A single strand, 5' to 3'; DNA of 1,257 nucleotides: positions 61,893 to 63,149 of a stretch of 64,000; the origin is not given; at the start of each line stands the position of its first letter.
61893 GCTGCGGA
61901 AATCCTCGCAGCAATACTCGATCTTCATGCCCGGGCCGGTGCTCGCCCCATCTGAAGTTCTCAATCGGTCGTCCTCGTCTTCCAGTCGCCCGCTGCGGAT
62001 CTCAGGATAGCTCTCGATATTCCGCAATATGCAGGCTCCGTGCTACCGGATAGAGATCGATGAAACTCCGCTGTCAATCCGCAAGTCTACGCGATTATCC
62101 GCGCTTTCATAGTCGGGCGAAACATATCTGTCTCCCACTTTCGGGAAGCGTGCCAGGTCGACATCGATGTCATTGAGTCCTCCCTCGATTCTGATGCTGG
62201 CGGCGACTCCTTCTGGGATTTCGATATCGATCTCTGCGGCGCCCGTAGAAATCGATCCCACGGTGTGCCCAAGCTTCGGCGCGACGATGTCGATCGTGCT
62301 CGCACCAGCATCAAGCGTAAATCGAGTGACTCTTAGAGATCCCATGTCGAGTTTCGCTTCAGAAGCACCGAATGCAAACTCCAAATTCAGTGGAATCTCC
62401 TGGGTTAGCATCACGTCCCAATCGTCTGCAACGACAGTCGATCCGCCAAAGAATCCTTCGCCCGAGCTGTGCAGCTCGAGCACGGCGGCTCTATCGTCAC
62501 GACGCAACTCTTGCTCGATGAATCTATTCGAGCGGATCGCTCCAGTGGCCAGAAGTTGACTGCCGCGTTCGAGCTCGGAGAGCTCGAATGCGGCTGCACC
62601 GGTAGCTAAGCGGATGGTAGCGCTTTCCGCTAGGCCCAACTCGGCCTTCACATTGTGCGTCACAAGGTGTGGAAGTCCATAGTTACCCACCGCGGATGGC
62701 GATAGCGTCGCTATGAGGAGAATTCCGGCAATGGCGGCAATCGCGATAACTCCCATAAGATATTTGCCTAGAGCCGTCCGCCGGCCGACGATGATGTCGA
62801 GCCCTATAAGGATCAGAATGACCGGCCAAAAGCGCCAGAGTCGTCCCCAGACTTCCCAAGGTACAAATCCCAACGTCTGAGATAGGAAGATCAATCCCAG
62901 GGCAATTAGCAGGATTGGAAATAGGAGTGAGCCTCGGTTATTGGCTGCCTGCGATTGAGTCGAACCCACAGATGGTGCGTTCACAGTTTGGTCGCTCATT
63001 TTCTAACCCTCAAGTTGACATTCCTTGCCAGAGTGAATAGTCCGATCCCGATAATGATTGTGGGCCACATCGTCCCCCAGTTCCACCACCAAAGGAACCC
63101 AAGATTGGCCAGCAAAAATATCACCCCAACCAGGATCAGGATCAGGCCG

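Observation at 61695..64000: Lia-like operon: three ATGA-coupled TM-hairpin paralogues plus a toast-rack protein, convergent with the PspA string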

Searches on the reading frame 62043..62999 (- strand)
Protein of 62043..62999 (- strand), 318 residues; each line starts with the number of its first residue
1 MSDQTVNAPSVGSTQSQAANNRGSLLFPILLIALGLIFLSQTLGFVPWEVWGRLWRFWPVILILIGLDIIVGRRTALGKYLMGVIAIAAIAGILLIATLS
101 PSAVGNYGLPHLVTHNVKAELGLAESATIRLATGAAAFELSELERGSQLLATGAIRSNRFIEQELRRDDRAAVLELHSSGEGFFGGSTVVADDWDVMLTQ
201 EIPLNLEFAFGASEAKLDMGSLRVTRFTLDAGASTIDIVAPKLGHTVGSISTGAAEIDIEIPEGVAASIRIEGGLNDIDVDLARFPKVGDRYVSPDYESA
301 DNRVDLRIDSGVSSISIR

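Call 6: search_protein_families(library=pfam, proteins=[window:62043-62999:-], max_evalue=1)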
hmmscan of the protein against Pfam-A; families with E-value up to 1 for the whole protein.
window:62043-62999:- (318 aa): 4 families
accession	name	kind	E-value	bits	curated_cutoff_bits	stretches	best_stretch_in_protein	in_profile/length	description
PF18917.5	LiaI-LiaF-like_TM1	-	5.8e-09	36.3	27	1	25-70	1-42/42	LiaI-LiaF-like transmembrane region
PF22570.1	LiaF-TM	-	6.8e-08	33.7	27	1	26-101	1-69/98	LiaF transmembrane domain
PF17115.11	Toast_rack_N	-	0.22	12.3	22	1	127-212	6-92/92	N-terminal domain of toast_rack, DUF2154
PF20315.3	DUF6611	-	0.41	11.1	27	1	51-97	47-94/168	Family of unknown function (DUF6611)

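Call 7: search_protein_families(library=ncbifam, proteins=[window:62043-62999:-], max_evalue=1)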
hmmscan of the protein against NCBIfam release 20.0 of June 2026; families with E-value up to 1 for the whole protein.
window:62043-62999:- (318 aa): 2 families
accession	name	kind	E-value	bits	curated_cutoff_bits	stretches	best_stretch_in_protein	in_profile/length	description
NF045593.1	bilirub_TF_BilQ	equivalog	0.067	12.9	125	1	159-201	72-115/135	bilirubin utilization transcriptional regulator BilQ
NF040535.1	LiaF_C_term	equivalog_domain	0.099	12.8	57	1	244-317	25-100/103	cell wall-active antibiotics response protein LiaF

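Call 11: find_encoding_contigs(protein=window:62043-62999:-, flank=10000, max_places=6)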
Protein window:62043-62999:- (318 aa): 1 contig read that carries it; 1 place shown.
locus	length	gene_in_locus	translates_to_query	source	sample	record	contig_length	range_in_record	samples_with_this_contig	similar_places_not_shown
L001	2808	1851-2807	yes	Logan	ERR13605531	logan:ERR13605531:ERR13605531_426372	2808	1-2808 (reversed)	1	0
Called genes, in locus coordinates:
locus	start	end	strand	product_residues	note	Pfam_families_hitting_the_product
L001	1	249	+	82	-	?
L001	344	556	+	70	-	PF04024:PspC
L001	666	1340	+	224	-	PF04024:PspC, PF18917:LiaI-LiaF-like_TM1 (weak), PF22570:LiaF-TM (weak)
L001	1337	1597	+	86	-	PF18917:LiaI-LiaF-like_TM1, PF22570:LiaF-TM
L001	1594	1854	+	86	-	PF18917:LiaI-LiaF-like_TM1, PF22570:LiaF-TM (weak)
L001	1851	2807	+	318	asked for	PF18917:LiaI-LiaF-like_TM1, PF22570:LiaF-TM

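Call 12: find_homologous_proteins(query=window:62043-62999:-)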
Query window:62043-62999:- (318 aa): 34 proteins with E <= 0.001 among 8000 candidates.
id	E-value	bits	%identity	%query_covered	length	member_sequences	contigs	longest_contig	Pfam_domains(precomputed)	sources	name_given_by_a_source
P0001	5.0e-191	651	94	100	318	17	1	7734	PF22570.2,PF18917.6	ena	-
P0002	1.4e-171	588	86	100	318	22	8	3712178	PF22570.2,PF18917.6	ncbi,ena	-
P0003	1.7e-146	505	71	100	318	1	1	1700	PF22570.2,PF18917.6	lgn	-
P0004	3.5e-146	504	72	100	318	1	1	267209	PF22570.2,PF18917.6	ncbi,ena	-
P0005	8.2e-140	483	68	98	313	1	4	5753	PF22570.2,PF18917.6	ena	-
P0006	1.6e-124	433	64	100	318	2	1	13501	PF22570.2,PF18917.6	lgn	-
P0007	1.1e-102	361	55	96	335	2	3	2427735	PF22570.2,PF18917.6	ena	-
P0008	2.4e-48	183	36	97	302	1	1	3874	PF22570.2,PF18917.6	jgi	jgi:hypothetical protein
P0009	2.9e-48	183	38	87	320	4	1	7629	PF22570.2,PF18917.6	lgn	-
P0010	8.4e-47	178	37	95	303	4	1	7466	PF22570.2,PF17115.12,PF18917.6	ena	-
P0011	2.8e-46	176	38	95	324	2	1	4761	PF22570.2,PF18917.6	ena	-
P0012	1.8e-45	173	36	92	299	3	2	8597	PF22570.2,PF17115.12,PF18917.6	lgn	-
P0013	9.3e-45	171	38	93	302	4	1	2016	PF22570.2,PF18917.6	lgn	-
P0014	5.9e-42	162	37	84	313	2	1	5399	PF22570.2,PF17115.12,PF18917.6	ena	-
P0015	4.2e-39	153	34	94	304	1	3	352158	PF22570.2,PF17115.12,PF18917.6,PF09922.16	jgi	-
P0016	3.0e-38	150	35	91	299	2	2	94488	PF22570.2,PF18917.6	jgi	-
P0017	4.0e-36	143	27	93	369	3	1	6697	PF22570.2,PF18917.6,PF09922.16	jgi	jgi:hypothetical protein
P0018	5.8e-34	136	32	93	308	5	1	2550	PF22570.2,PF18917.6,PF09922.16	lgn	-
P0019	3.3e-29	120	30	84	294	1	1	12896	PF22570.2,PF17115.12,PF18917.6,PF09922.16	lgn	-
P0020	2.5e-28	117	27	95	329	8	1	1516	PF22570.2,PF18917.6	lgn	-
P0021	3.9e-26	110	33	82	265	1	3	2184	PF22570.2,PF18917.6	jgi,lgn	jgi:hypothetical protein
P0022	1.0e-25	109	46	48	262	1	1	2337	PF22570.2,PF18917.6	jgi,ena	-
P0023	2.4e-25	107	41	50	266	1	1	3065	PF22570.2,PF17115.12,PF18917.6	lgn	-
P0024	2.9e-23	101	30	98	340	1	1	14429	PF18917.6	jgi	jgi:hypothetical protein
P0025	7.3e-23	99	30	88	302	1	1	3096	PF22570.2,PF18917.6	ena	-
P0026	8.6e-23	99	30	88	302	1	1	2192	PF22570.2,PF18917.6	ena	-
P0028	1.4e-21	95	29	90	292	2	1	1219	PF22570.2,PF17115.12,PF18917.6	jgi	jgi:hypothetical protein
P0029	4.3e-19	87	28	91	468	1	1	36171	PF22570.2,PF17115.12,PF04024.18,PF18917.6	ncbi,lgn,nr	ncbi:PspC domain-containing protein [Patescibacteria group bacterium]|nr:MAG: PspC domain-containing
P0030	1.1e-18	85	28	94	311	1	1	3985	PF22570.2,PF18917.6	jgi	jgi:hypothetical protein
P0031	2.4e-15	75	26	92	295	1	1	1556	PF22570.2,PF18917.6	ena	-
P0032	3.8e-15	74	23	84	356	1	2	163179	PF22570.2,PF18917.6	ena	-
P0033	1.1e-13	69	20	84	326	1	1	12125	PF22570.2,PF18917.6,PF09922.16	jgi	jgi:hypothetical protein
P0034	2.2e-10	58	32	45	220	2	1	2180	PF22570.2,PF18917.6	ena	-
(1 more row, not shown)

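Call 14: find_encoding_contigs(protein=P0002, flank=10000, max_places=3)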
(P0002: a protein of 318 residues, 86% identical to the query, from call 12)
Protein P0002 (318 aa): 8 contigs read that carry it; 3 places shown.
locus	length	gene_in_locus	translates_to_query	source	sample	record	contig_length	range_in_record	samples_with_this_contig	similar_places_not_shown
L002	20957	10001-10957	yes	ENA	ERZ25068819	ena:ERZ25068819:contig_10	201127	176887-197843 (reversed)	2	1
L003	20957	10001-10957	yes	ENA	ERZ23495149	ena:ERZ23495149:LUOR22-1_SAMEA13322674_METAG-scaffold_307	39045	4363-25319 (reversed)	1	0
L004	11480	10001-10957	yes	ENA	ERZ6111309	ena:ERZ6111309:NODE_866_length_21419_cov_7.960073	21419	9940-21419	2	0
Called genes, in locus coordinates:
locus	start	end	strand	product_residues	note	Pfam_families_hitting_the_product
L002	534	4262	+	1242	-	PF05378:Hydant_A_N, PF01968:Hydantoinase_A, PF19278:Hydant_A_C, PF02538:Hydantoinase_B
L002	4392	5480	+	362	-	PF00005:ABC_tran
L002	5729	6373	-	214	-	PF00072:Response_reg, PF00196:GerE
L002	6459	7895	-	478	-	PF00989:PAS, PF13188:PAS_8 (weak), PF08448:PAS_4, PF13426:PAS_9 (weak), PF08447:PAS_3 (weak), PF07730:HisKA_3, PF02518:HATPase_c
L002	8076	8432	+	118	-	-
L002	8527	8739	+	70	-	PF04024:PspC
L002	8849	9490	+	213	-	PF04024:PspC, PF18917:LiaI-LiaF-like_TM1 (weak), PF22570:LiaF-TM (weak)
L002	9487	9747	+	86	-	PF22570:LiaF-TM, PF18917:LiaI-LiaF-like_TM1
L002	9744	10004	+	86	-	PF18917:LiaI-LiaF-like_TM1, PF22570:LiaF-TM (weak)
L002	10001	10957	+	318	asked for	PF18917:LiaI-LiaF-like_TM1, PF22570:LiaF-TM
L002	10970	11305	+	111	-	-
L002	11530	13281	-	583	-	PF01564:Spermine_synth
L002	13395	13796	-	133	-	PF03994:DUF350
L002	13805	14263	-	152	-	PF03994:DUF350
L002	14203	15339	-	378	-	-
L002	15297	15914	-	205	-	-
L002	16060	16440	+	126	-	-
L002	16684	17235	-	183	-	-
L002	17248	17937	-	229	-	PF04012:PspA_IM30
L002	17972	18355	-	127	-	PF22550:CesT_Tir_1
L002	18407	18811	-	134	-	PF00226:DnaJ (weak)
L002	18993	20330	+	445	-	-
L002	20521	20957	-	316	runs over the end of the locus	PF01063:Aminotran_4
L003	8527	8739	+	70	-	PF04024:PspC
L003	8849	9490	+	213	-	PF04024:PspC, PF18917:LiaI-LiaF-like_TM1 (weak), PF22570:LiaF-TM (weak)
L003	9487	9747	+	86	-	PF22570:LiaF-TM, PF18917:LiaI-LiaF-like_TM1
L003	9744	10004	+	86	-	PF18917:LiaI-LiaF-like_TM1, PF22570:LiaF-TM (weak)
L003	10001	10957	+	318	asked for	PF18917:LiaI-LiaF-like_TM1, PF22570:LiaF-TM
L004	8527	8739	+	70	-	PF04024:PspC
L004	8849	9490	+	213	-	PF04024:PspC, PF18917:LiaI-LiaF-like_TM1 (weak), PF22570:LiaF-TM (weak)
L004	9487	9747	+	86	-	PF22570:LiaF-TM, PF18917:LiaI-LiaF-like_TM1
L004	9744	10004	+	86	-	PF18917:LiaI-LiaF-like_TM1, PF22570:LiaF-TM (weak)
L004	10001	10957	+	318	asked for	PF18917:LiaI-LiaF-like_TM1, PF22570:LiaF-TM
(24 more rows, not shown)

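Call 18: search_solved_structures(query=A1, max_evalue=10, show_alignments=2)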
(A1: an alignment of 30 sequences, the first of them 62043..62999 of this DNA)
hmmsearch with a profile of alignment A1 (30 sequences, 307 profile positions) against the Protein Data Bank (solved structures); distinct sequences matched with E-value up to 10: 3.
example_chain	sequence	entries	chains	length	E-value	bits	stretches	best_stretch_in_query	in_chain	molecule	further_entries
4qrk_A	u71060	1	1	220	6.5e-39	137.2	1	109-307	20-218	Hypothetical protein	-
2lj2_A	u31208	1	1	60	1.2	11.5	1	12-59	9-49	MerF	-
2h3o_A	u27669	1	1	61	1.3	11.5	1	12-59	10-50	MerF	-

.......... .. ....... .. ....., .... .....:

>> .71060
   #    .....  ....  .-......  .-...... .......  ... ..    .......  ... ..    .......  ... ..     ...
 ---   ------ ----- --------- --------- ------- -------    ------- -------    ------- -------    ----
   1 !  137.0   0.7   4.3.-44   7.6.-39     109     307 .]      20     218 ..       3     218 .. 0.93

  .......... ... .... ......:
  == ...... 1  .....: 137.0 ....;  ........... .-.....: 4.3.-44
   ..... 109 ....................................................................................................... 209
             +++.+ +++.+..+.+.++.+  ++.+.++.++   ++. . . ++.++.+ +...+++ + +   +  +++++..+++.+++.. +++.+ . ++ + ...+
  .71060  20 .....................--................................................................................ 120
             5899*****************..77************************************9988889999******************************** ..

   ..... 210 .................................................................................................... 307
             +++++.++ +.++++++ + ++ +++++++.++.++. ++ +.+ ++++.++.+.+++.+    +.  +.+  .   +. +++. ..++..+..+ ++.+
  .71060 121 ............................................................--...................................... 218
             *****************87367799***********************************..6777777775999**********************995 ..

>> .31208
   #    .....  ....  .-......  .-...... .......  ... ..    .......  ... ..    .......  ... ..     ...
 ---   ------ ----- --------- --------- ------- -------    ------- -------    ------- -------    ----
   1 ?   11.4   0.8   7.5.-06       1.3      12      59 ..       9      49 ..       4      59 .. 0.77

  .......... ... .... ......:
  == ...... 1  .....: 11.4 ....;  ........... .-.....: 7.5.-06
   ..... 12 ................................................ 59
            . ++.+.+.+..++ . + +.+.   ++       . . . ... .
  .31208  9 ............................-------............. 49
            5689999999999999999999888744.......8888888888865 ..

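Call 21: find_related_loci(query=A2, collection=genome_contigs, flank=10000)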
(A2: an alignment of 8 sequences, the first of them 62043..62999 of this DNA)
Query A2 (318 aa) in genome_contigs; peptide patterns used: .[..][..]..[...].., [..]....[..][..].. (x = any residue, [..] = any of these).
174 stretches matched a pattern; 90 encode a relative of the query (tblastn E <= 1e-3); the best 80 are kept; 80 distinct loci.
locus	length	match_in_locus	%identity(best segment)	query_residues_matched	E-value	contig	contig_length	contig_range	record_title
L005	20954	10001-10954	86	1-318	2e-163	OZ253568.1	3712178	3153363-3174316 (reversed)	MAG: Chloroflexota bacterium isolate 9852bf67-dbb6-47f5-b8e9-49414f020392 genome assembly, chromosome: 1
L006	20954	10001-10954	72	1-318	1e-145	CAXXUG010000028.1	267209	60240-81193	MAG: Chloroflexota bacterium isolate 95addbb1-5c76-455c-82f2-27e2b3f5f205 genome assembly, contig: contig_28, whole geno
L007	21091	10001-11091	36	20-318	4e-53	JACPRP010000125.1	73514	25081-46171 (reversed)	MAG: Chloroflexi bacterium isolate NC_groundwater_682_Ag_B-0.1um_59_33 B2_S2_coassemblyk141_4109447, whole genome shotgu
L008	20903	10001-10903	33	22-318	7e-45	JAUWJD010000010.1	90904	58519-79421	MAG: Chloroflexota bacterium isolate CSMAG_2311 CSMAG_2311_k127_5488776_length_90904_cov_19.8114, whole genome shotgun s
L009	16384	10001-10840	38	29-317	5e-44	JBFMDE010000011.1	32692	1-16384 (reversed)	MAG: Chloroflexota bacterium isolate MAG211 MAG211_11, whole genome shotgun sequence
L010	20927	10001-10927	32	15-318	2e-39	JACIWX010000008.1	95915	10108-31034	MAG: Chloroflexota bacterium isolate MAG-37 Chloroflexota_E3_bin22_Scaffold_8, whole genome shotgun sequence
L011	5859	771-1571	32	12-317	8e-37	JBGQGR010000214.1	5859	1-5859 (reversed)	MAG: Anaerolineae bacterium isolate OBJ2_061818_090_22 k141_571496_length_5859_cov_8.0000, whole genome shotgun sequence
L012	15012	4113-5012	36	15-318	9e-36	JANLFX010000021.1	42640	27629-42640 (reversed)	MAG: Anaerolineae bacterium isolate A05DMB24 NODE_21_length_42640_cov_9.411953, whole genome shotgun sequence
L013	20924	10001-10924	30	10-318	5e-35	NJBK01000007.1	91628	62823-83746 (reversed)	MAG: Chloroflexi bacterium B3_Chlor 126, whole genome shotgun sequence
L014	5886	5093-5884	32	12-281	4e-30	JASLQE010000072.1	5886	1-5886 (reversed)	MAG: Dehalococcoidia bacterium isolate Arabian11_MAG_76 c_000000445672, whole genome shotgun sequence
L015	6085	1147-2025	31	48-318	3e-28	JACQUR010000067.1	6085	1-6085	MAG: Chloroflexi bacterium isolate NC_groundwater_1442_Ag_S-0.65um_69_44 S_p65_S5_coassembly_k141_640718, whole genome s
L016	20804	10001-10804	26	24-275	1e-19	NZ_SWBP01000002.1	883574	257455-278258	Pedobacter cryophilus strain AR-3-17 contig2, whole genome shotgun sequence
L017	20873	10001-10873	26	23-318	9e-19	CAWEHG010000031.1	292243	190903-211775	MAG: Ignavibacteriota bacterium isolate MFD02979.bin.3.125 genome assembly, contig: contig_16444, whole genome shotgun s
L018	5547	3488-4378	29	20-317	1e-18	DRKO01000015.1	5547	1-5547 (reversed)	MAG TPA_asm: Chloroflexota bacterium isolate HyVt-442 HyVt-442_k145_1037494, whole genome shotgun sequence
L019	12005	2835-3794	24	11-317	7e-18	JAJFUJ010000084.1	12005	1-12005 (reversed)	MAG: Chloroflexota bacterium isolate bin.428 k141_3611335, whole genome shotgun sequence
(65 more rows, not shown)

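Call 22: predict_structure(alignment_id=A1)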
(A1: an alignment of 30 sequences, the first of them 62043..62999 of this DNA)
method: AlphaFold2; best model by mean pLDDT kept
length: 318 residues; sequences in the alignment: 30
mean_pLDDT: 80.4   pTM: 0.63
mean pLDDT of the five models: 80.4, 80.2, 80.0, 79.8, 79.4
residues with pLDDT >= 90: 168; 70-90: 48; 50-70: 66; < 50: 36
segments of 3 or more residues with pLDDT < 50: 10-23, 100-109, 182-188
pLDDT, mean of each block of 10 residues (from residue 1): 49 44 56 71 60 65 68 62 72 62 43 87 95 92 94 90 91 89 48 92 96 94 97 96 97 96 97 90 96 97 97 96
secondary structure, 60 per line:
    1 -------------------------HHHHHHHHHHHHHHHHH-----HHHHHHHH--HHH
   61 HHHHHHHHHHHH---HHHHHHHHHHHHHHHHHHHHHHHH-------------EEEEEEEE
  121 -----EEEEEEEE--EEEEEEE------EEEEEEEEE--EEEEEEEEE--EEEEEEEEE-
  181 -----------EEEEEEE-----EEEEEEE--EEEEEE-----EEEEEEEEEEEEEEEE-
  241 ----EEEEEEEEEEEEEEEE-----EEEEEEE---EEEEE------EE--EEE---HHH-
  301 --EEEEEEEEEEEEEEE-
elements in order: H26-42 H48-55 H58-72 H76-99 E113-120 E126-133 E136-142 E149-157 E160-168 E171-179 E192-198 E204-210 E213-218 E224-239 E245-260 E266-272 E276-280 E291-293 E303-317

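Call 26: fold_search(model_id=the predicted structure, library=pdb)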
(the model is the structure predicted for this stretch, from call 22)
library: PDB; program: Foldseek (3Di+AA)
matches with E <= 10: 402; with E <= 0.001: 11
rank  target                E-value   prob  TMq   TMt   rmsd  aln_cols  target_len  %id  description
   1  4qrk                  3.7e-16  1.00  0.57  0.84   2.8       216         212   19  Crystal structure of a putative cell adhesion protein (CLOSPO_03726) from Clostridium sporogenes ATCC 15579 at 1.95 A re (released 2014-07-23)
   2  3pet_A                5.3e-05  0.99  0.23  0.30  10.4       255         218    9  Crystal structure of a putative adhesin (BF0245) from Bacteroides fragilis NCTC 9343 at 2.07 A resolution (released 2011-02-09)
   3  3lyc_A                7.3e-05  1.00  0.25  0.30  11.3       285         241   10  Crystal structure of Putative pectinase (YP_001304412.1) from Parabacteroides distasonis ATCC 8503 at 2.30 A resolutio (released 2010-03-16)
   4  4opw_B                1.5e-04  0.96  0.19  0.23  13.1       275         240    9  Crystal structure of a putative adhesin (PARMER_02777) from Parabacteroides merdae ATCC 43184 at 1.75 A resolution (released 2014-04-02)
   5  4opw_A                2.1e-04  0.93  0.20  0.23  10.5       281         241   10  Crystal structure of a putative adhesin (PARMER_02777) from Parabacteroides merdae ATCC 43184 at 1.75 A resolution (released 2014-04-02)
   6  3ljy_A                2.8e-04  0.77  0.16  0.19  13.4       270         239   10  Crystal structure of putative adhesin (YP_001304413.1) from Parabacteroides distasonis ATCC 8503 at 2.41 A resolution (released 2010-03-02)
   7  3lyc_D                3.8e-04  0.97  0.23  0.28  10.5       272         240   10  Crystal structure of Putative pectinase (YP_001304412.1) from Parabacteroides distasonis ATCC 8503 at 2.30 A resolutio (released 2010-03-16)
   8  3lyc_J                4.0e-04  0.91  0.19  0.24  12.7       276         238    9  Crystal structure of Putative pectinase (YP_001304412.1) from Parabacteroides distasonis ATCC 8503 at 2.30 A resolutio (released 2010-03-16)
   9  3ljy_B                6.1e-04  0.60  0.14  0.17  12.5       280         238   10  Crystal structure of putative adhesin (YP_001304413.1) from Parabacteroides distasonis ATCC 8503 at 2.41 A resolution (released 2010-03-02)
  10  3jx8_D                7.2e-04  0.89  0.20  0.24  10.8       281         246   11  Crystal structure of Putative lipid binding protein (YP_001304415.1) from Parabacteroides distasonis ATCC 8503 at 2.16 (released 2009-11-10)
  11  3lyc_L                8.9e-04  0.85  0.21  0.25  11.9       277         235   11  Crystal structure of Putative pectinase (YP_001304412.1) from Parabacteroides distasonis ATCC 8503 at 2.30 A resolutio (released 2010-03-16)
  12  3lyc_P                1.3e-03  0.77  0.19  0.23  10.6       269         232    9  Crystal structure of Putative pectinase (YP_001304412.1) from Parabacteroides distasonis ATCC 8503 at 2.30 A resolutio (released 2010-03-16)
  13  3lyc_F                1.4e-03  0.75  0.19  0.23  11.9       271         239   10  Crystal structure of Putative pectinase (YP_001304412.1) from Parabacteroides distasonis ATCC 8503 at 2.30 A resolutio (released 2010-03-16)
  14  3lyc_B                1.5e-03  0.84  0.21  0.26  10.8       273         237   10  Crystal structure of Putative pectinase (YP_001304412.1) from Parabacteroides distasonis ATCC 8503 at 2.30 A resolutio (released 2010-03-16)
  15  3jx8_A                2.9e-03  0.77  0.21  0.25  11.8       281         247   12  Crystal structure of Putative lipid binding protein (YP_001304415.1) from Parabacteroides distasonis ATCC 8503 at 2.16 (released 2009-11-10)
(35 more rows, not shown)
